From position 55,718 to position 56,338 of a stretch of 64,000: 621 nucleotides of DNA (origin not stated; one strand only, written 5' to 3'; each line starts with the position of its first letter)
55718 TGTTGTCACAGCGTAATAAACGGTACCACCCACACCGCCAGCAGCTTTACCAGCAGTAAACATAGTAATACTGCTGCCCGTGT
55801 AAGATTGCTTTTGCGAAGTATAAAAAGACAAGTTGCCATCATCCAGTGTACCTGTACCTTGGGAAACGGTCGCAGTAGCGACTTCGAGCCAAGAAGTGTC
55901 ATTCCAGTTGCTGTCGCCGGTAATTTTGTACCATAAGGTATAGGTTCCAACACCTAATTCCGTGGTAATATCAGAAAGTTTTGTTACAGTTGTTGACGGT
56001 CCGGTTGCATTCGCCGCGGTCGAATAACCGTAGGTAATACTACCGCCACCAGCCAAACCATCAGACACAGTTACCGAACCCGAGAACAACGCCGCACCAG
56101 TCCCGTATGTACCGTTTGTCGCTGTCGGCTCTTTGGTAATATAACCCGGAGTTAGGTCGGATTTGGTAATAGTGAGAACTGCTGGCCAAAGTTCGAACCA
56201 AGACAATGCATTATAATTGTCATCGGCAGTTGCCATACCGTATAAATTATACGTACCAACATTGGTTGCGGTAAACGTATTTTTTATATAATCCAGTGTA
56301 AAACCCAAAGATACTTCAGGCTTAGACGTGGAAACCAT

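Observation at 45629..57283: An 11.7-kb single ORF encodes a 3,884-aa membrane-anchored protein built from about 30 divergent repeats with a '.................' signature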

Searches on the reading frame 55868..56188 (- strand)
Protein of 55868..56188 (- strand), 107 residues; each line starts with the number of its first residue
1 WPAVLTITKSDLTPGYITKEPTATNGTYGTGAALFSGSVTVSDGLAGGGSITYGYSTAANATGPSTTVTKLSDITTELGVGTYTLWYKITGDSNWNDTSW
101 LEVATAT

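Call 10: search_protein_families(library=pfam, alignment_id=A1, max_evalue=10)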
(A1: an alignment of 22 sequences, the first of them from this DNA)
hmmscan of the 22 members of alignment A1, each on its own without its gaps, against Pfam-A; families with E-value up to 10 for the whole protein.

A. member 1, seq(107 aa): 0 families

B. families by the number of members that match (of 22 scanned): 12 families
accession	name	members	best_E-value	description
PF24318.1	DUF7490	1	0.0017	Domain of unknown function (DUF7490)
PF14506.12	CppA_N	1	0.0024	CppA N-terminal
PF07691.17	PA14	1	0.011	PA14 domain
PF09149.16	DUF1935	1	0.015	Domain of unknown function (DUF1935)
PF02487.23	CLN3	1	0.06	CLN3 protein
PF10228.14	HPF1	1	0.075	Histone PARylation factor 1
PF02369.22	Big_1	1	0.085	Bacterial Ig-like domain (group 1)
PF22125.1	Lreu_0056_like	1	0.088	Hypotheical protein Lreu_0056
PF17996.7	CE2_N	1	0.11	Carbohydrate esterase 2 N-terminal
PF15028.12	PTCRA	1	0.16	Pre-T-cell antigen receptor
PF08251.16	Mastoparan_2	1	0.37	Mastoparan peptide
PF16640.11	Big_3_5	1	1.6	Bacterial Ig-like domain (group 3)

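Call 23: search_protein_representatives(alignment_id=A1)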
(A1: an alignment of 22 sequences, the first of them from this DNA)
Query: 22 sequences, 112 profile positions. Proteins with E-value up to 0.001 (for the whole library): 3107; up to 1e-10: 922; up to 1e-30: 173. The best 150 are listed.
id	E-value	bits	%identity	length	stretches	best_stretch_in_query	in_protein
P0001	1.9e-158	533.7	-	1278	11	2-110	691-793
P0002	1.1e-152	515.1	-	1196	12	5-108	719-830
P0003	2.3e-148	501.3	-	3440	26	3-107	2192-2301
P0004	1.6e-145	492.2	-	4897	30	6-106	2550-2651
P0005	3.4e-145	491.1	-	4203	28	13-102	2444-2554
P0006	1.2e-122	418.5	-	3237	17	3-101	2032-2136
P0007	8.4e-122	415.7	-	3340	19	4-106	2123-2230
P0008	5.0e-121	413.2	-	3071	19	4-101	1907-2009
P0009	3.7e-112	384.7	-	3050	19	4-105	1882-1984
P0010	1.5e-111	382.7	-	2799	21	17-110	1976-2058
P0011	2.9e-111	381.8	-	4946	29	4-108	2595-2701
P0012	1.3e-109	376.5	-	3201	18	3-103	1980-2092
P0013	2.0e-109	375.9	-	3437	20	3-101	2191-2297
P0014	2.6e-108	372.3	-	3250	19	4-100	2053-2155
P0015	3.0e-106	365.6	-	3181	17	17-101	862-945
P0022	4.9e-98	339.2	-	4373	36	7-108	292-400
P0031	2.8e-80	282.0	-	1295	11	5-104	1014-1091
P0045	2.5e-64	230.6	-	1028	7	7-101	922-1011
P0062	3.6e-51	188.2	-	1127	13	2-106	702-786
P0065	5.1e-50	184.5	-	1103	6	4-103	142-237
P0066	2.6e-49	182.3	-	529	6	4-111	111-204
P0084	6.4e-43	161.7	-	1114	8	4-109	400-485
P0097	2.6e-41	156.5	-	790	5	4-110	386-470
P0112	4.3e-39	149.3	-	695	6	4-109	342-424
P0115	1.7e-38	147.4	-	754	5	25-108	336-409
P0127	3.2e-36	140.1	-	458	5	5-102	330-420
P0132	1.0e-34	135.2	-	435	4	4-103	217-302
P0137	2.3e-34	134.1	-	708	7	5-101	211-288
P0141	3.9e-34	133.4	-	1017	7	7-106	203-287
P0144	8.2e-34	132.3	-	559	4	4-105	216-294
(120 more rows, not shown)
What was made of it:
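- On Widespread ~90-aa '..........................' extracellular repeat (no Pfam or NCBIfam model): The exhaustive profile search finds 3,107 representatives (call 23).
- Checked: The repeat profile matches 3,107 unrelated database proteins (call 23).
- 3,107 representatives at E <= 1e-3 and 922 at <= 1e-10 (call 23).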

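Call 25: search_protein_families(library=pfam, proteins=[P0001, P0002, P0003, P0031, P0066, P0097, P0112], max_evalue=0.01)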
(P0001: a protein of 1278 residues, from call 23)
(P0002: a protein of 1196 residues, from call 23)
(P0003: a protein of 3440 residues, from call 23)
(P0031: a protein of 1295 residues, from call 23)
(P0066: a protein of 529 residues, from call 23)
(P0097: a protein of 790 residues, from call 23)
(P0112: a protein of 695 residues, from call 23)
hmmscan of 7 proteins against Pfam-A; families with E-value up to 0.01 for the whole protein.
P0001 (1278 aa): 0 families

P0002 (1196 aa): 0 families

P0003 (3440 aa): 1 family
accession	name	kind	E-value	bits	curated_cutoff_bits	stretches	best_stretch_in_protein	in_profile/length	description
PF04234.18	CopC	-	3.5e-05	25.2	23.3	0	131-210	8-90/92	CopC domain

P0031 (1295 aa): 3 families
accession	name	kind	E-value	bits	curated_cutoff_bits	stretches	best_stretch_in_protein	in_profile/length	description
PF04234.18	CopC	-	3.8e-09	37.9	23.3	0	470-506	46-81/92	CopC domain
PF13754.12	Big_3_4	-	4.5e-05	23.8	27.3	0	231-282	20-70/106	Domain of unknown function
PF24201.1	DUF7426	-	0.006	17.3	27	0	1009-1088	8-74/137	Domain of unknown function (DUF7426)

P0066 (529 aa): 2 families
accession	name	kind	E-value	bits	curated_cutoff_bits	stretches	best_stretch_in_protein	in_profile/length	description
PF04234.18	CopC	-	3.9e-06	28.2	23.3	0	113-194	7-84/92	CopC domain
PF19400.4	DUF5975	-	0.0057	17.1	25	0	459-494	38-73/125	Family of unknown function (DUF5975)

P0097 (790 aa): 5 families
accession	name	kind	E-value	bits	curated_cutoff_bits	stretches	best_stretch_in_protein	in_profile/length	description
PF04234.18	CopC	-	7.8e-16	59.3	23.3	1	473-542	10-83/92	CopC domain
PF00404.24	Dockerin_1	-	1.3e-07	32.1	22.9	1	712-766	1-56/57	Dockerin type I domain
PF19400.4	DUF5975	-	3.4e-05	24.3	25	0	442-475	40-73/125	Family of unknown function (DUF5975)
PF13860.13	FlgD_ig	-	0.0016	18.8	27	0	460-523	7-67/79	FlgD Ig-like domain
PF01835.25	MG2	-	0.0047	17.7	32.8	0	349-379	60-90/96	MG2 domain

P0112 (695 aa): 3 families
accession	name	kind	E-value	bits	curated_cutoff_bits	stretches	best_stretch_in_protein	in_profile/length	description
PF04234.18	CopC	-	1.2e-16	61.9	23.3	0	96-165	4-77/92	CopC domain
PF06223.18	Phage_tail_T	-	0.00035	21.4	25.9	0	72-106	4-39/73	Minor tail protein T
PF16640.11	Big_3_5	-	0.0079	17.2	35.5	1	536-594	26-87/88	Bacterial Ig-like domain (group 3)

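Call 26: find_homologous_proteins(query=A1, max_evalue=0.00001)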
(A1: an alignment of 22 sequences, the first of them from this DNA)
Query A1 (22 sequences) (107 aa, profile of the alignment): 1 proteins with E <= 0.00001 among 601 candidates.
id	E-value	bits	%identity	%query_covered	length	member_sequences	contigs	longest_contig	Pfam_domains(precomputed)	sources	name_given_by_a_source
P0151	2.7e-12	65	33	25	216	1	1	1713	-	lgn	-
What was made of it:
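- Tried and rejected: With the repeat alignment it found only one 216-aa fragment (call 26).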

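Call 27: list_cluster_members(proteins=[P0001, P0002, P0003, P0004, P0005, P0006, P0007, P0010, P0011, P0022])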
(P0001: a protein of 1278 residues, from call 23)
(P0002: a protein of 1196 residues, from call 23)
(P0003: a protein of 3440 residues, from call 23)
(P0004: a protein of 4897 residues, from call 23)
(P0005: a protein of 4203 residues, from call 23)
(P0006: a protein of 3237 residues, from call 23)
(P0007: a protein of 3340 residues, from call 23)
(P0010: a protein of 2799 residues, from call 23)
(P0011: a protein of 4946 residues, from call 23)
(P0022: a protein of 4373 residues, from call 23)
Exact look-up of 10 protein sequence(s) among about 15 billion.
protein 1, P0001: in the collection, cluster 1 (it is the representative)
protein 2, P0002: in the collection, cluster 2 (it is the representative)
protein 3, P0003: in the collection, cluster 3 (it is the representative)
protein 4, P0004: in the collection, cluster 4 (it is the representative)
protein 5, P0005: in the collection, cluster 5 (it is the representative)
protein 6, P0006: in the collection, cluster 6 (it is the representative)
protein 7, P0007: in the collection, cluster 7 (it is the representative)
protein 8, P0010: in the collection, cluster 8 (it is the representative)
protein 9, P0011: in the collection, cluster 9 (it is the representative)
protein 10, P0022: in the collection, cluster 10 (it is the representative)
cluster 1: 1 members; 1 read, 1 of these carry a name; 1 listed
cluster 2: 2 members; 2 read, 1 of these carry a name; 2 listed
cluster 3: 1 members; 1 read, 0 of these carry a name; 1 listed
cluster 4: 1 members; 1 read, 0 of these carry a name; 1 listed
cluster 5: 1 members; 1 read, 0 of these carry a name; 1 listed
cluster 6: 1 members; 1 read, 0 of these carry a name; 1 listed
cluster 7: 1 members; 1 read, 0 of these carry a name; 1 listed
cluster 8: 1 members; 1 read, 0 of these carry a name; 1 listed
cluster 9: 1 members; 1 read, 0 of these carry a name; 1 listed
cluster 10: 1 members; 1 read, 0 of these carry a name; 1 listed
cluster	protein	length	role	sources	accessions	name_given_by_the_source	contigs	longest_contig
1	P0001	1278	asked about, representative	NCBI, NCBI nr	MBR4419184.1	MAG: hypothetical protein IKT33_04240, partial [Clostridia bacterium] | hypothetical protein [Clostridia bacterium]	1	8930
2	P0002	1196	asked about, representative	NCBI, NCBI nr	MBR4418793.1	MAG: hypothetical protein IKT33_02180, partial [Clostridia bacterium] | hypothetical protein [Clostridia bacterium]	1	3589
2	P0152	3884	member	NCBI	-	-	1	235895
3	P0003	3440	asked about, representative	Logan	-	-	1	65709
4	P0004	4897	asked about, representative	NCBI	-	-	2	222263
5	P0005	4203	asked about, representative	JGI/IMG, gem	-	-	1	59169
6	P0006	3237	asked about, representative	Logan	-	-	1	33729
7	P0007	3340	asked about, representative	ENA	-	-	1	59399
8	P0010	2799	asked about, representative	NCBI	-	-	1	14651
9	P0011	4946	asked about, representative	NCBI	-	-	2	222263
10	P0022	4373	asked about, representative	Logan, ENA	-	-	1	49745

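Call 49: search_protein_families(library=pfam, proteins=[P0132, P0127, P0144, P0137, P0115, P0141, P0045, P0065, P0062, P0084], max_evalue=0.001)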
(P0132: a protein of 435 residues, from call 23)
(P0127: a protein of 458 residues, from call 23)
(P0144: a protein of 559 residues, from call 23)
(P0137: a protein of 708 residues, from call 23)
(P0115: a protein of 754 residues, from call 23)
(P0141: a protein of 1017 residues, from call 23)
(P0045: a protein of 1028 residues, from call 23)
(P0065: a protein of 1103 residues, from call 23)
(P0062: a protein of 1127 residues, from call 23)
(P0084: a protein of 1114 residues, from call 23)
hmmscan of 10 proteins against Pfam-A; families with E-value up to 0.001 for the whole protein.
P0132 (435 aa): 3 families
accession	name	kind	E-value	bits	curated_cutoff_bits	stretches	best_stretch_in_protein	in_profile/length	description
PF04234.18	CopC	-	5.1e-08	34.3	23.3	0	160-211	33-85/92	CopC domain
PF22125.1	Lreu_0056_like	-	2.4e-06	28.2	26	0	250-296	21-66/117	Hypotheical protein Lreu_0056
PF18676.6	MBG_2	-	4.3e-06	27.7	25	1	404-434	1-31/72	MBG domain (YGX type)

P0127 (458 aa): 0 families

P0144 (559 aa): 1 family
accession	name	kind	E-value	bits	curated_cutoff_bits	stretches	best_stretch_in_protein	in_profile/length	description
PF04234.18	CopC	-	4.5e-08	34.4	23.3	0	53-136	5-92/92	CopC domain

P0137 (708 aa): 3 families
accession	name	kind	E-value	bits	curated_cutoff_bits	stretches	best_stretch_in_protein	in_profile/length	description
PF04234.18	CopC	-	8.5e-14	52.8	23.3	0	178-211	60-92/92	CopC domain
PF19077.6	Big_13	-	5.9e-13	49.6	27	0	632-704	27-99/102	Bacterial Ig-like domain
PF02922.24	CBM_48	-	1e-07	32.6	22.4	0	337-375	41-74/83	Carbohydrate-binding module 48 (Isoamylase N-terminal domain)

P0115 (754 aa): 1 family
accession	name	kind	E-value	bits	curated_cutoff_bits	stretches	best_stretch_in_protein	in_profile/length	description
PF00404.24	Dockerin_1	-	3.5e-13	50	22.9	1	48-102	1-56/57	Dockerin type I domain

P0141 (1017 aa): 2 families
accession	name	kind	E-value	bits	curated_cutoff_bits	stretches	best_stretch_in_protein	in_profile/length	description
PF04234.18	CopC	-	3.1e-06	28.5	23.3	0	942-1006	10-76/92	CopC domain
PF16640.11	Big_3_5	-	0.00017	22.5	35.5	1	384-486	3-87/88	Bacterial Ig-like domain (group 3)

P0045 (1028 aa): 0 families

P0065 (1103 aa): 2 families
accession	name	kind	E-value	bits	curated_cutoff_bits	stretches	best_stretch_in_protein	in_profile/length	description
PF02368.24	Big_2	-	9e-08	32.4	22.8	1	782-848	8-73/79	Bacterial Ig-like domain (group 2)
PF00404.24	Dockerin_1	-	3.6e-06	27.5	22.9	1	31-52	2-23/57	Dockerin type I domain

P0062 (1127 aa): 1 family
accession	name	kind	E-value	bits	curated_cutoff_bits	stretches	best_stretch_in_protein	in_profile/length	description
PF04234.18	CopC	-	1.2e-11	45.8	23.3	0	420-448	55-82/92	CopC domain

P0084 (1114 aa): 3 families
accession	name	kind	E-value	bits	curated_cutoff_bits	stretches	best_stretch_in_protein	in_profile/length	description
PF18676.6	MBG_2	-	1.2e-51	173.6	25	3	911-986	1-72/72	MBG domain (YGX type)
PF13306.12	LRR_5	-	7.1e-10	39.3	27.7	1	69-143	41-109/127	BspA type Leucine rich repeat region (6 copies)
PF04234.18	CopC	-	8.7e-09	36.7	23.3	0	231-307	4-82/92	CopC domain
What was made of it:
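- On MBG / MBG_2 / MBG_3 domains (Pfam PF17883, PF18676, PF18887): The same library does find MBG_2 in relatives P0084 (173.6 bits) and P0132 (call 49).
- Others carry Pfam-confirmed dockerin or BspA-type LRR domains (calls 25, 49).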

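Call 51: search_protein_families(library=ncbifam, proteins=[P0084, P0132, P0137, P0066, P0001], max_evalue=0.01)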
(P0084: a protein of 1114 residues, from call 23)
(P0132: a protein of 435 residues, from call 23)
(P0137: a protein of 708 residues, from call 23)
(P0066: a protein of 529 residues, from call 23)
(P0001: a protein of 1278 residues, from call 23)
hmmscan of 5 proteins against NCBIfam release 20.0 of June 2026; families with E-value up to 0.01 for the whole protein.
P0084 (1114 aa): 1 family
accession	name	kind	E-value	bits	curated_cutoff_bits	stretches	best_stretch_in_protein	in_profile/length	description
NF047961.1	adhesin_HupY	equivalog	0.00017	19.8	1250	1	63-145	187-262/978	leucine-rich repeat adhesin HupY/LrrG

P0132 (435 aa): 1 family
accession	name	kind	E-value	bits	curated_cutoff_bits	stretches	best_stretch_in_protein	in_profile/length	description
NF033814.1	copper_CopC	equivalog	0.00055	20.3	95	0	181-213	69-101/107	copper homeostasis periplasmic binding protein CopC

P0137 (708 aa): 1 family
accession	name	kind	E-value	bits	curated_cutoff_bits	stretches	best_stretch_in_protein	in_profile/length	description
NF033814.1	copper_CopC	equivalog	2.5e-08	34.3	95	0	496-534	59-97/107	copper homeostasis periplasmic binding protein CopC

P0066 (529 aa): 0 families

P0001 (1278 aa): 0 families
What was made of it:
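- On Widespread ~90-aa '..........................' extracellular repeat (no Pfam or NCBIfam model): No Pfam or NCBIfam model covers them; there are only summed weak CopC scores (calls 25, 49, 51).
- Tried and rejected: The CopC hits in relatives are sums of weak stretches ('0 stretches' pass alone) and were not taken as membership (calls 25, 49, 51).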

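Call 61: find_encoding_contigs(protein=P0003, flank=10000, max_places=3)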
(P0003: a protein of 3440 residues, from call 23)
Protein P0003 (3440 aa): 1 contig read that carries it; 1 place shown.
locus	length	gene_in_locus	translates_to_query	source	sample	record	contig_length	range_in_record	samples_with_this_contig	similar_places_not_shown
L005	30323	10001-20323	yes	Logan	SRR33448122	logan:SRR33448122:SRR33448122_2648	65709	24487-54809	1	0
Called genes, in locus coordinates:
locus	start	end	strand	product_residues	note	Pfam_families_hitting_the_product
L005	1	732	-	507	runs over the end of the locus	-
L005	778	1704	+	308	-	PF01118:Semialdhyde_dh, PF02774:Semialdhyde_dhC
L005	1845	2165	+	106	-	PF01740:STAS, PF13466:STAS_2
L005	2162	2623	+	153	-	PF13581:HATPase_c_2, PF02518:HATPase_c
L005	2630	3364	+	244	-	PF04542:Sigma70_r2, PF04539:Sigma70_r3 (faint), PF08281:Sigma70_r4_2, PF04545:Sigma70_r4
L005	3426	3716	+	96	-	PF00829:Ribosomal_L21p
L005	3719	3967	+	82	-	PF01016:Ribosomal_L27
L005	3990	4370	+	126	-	-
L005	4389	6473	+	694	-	PF02739:5_3_exonuc_N, PF01367:5_3_exonuc, PF00476:DNA_pol_A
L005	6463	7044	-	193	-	PF01066:CDP-OH_P_transf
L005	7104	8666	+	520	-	PF12072:RNase_Y_N, PF00013:KH_1, PF01966:HD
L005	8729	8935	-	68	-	PF01165:Ribosomal_S21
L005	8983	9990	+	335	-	PF00919:UPF0004, PF04055:Radical_SAM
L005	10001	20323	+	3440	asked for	-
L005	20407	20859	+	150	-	PF00572:Ribosomal_L13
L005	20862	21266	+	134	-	PF00380:Ribosomal_S9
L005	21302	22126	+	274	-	PF06723:MreB_Mbl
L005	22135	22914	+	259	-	PF13398:Peptidase_M50B (weak), PF02163:Peptidase_M50, PF11667:DUF3267 (weak), PF02163:Peptidase_M50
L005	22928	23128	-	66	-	-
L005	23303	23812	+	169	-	-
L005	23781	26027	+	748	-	PF13395:HNH_4, PF18541:RuvC_III, PF22702:Cas9_RuvC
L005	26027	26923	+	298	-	PF01867:Cas_Cas1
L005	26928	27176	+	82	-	PF09827:CRISPR_Cas2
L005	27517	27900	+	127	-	PF01250:Ribosomal_S6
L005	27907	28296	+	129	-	PF00436:SSB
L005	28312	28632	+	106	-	PF01084:Ribosomal_S18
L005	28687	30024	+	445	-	PF01225:Mur_ligase, PF08245:Mur_ligase_M, PF02875:Mur_ligase_C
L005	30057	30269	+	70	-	PF01197:Ribosomal_L31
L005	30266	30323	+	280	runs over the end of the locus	PF06325:PrmA (weak), PF05175:MTS, PF13847:Methyltransf_31, PF13649:Methyltransf_25 (weak), PF07669:Eco57I (weak)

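Call 62: find_encoding_contigs(protein=P0004, flank=10000, max_places=2)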
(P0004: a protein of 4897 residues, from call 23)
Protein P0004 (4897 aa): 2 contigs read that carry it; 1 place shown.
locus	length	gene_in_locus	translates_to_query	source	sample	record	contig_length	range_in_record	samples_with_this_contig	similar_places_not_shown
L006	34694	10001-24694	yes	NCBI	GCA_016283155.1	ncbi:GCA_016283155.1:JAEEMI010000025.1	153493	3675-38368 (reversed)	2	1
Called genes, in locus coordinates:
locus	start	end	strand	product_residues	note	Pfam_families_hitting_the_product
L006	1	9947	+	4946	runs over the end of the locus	-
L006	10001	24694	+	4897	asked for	-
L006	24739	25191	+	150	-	PF00572:Ribosomal_L13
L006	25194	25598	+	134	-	PF00380:Ribosomal_S9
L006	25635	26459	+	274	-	PF06723:MreB_Mbl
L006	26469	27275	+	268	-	PF02163:Peptidase_M50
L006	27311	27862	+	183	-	PF00293:NUDIX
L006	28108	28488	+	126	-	PF01250:Ribosomal_S6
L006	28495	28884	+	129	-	PF00436:SSB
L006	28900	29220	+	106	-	PF01084:Ribosomal_S18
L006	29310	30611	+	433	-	PF01225:Mur_ligase, PF08245:Mur_ligase_M, PF02875:Mur_ligase_C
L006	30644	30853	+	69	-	PF01197:Ribosomal_L31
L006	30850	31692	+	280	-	PF06325:PrmA (weak), PF05175:MTS, PF07669:Eco57I (weak), PF13847:Methyltransf_31, PF13649:Methyltransf_25 (weak)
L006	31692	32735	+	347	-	PF03462:PCRF, PF00472:RF-1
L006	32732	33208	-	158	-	PF22811:Zn_ribbon_NrdR, PF03477:ATP-cone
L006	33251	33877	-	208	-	PF04468:PSP1, PF28472:PSP1_3rd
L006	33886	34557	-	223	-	PF08812:YtxC (faint)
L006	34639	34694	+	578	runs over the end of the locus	PF07973:tRNA_SAD, PF00587:tRNA-synt_2b, PF03129:HGTP_anticodon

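Call 63: find_encoding_contigs(protein=P0005, flank=8000, max_places=2)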
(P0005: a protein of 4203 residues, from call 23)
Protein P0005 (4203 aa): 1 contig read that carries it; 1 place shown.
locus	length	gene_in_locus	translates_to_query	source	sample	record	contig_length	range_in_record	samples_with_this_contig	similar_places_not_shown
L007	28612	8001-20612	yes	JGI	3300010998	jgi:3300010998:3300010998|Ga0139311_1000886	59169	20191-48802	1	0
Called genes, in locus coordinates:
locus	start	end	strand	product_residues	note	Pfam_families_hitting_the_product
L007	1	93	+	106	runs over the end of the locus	PF01740:STAS, PF13466:STAS_2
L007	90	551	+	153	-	PF13581:HATPase_c_2, PF02518:HATPase_c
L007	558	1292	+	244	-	PF04542:Sigma70_r2, PF04539:Sigma70_r3 (faint), PF08281:Sigma70_r4_2, PF04545:Sigma70_r4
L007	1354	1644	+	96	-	PF00829:Ribosomal_L21p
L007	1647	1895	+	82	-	PF01016:Ribosomal_L27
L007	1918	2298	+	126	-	PF12670:DUF3792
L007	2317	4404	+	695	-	PF02739:5_3_exonuc_N, PF01367:5_3_exonuc, PF00476:DNA_pol_A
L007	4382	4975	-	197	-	PF01066:CDP-OH_P_transf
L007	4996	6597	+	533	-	PF12072:RNase_Y_N, PF00013:KH_1, PF01966:HD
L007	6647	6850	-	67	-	PF01165:Ribosomal_S21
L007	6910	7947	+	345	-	PF00919:UPF0004, PF04055:Radical_SAM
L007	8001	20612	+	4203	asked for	-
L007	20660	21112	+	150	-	PF00572:Ribosomal_L13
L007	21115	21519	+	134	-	PF00380:Ribosomal_S9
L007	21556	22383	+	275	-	PF06723:MreB_Mbl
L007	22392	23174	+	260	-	PF02163:Peptidase_M50, PF11667:DUF3267 (weak), PF02163:Peptidase_M50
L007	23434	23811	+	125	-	PF01250:Ribosomal_S6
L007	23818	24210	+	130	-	PF00436:SSB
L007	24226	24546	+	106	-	PF01084:Ribosomal_S18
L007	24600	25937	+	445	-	PF01225:Mur_ligase, PF08245:Mur_ligase_M, PF02875:Mur_ligase_C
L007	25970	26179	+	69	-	PF01197:Ribosomal_L31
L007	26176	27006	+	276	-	PF06325:PrmA (faint), PF05175:MTS, PF13847:Methyltransf_31 (weak), PF13649:Methyltransf_25 (faint)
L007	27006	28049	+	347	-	PF03462:PCRF, PF00472:RF-1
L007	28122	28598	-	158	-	PF22811:Zn_ribbon_NrdR, PF03477:ATP-cone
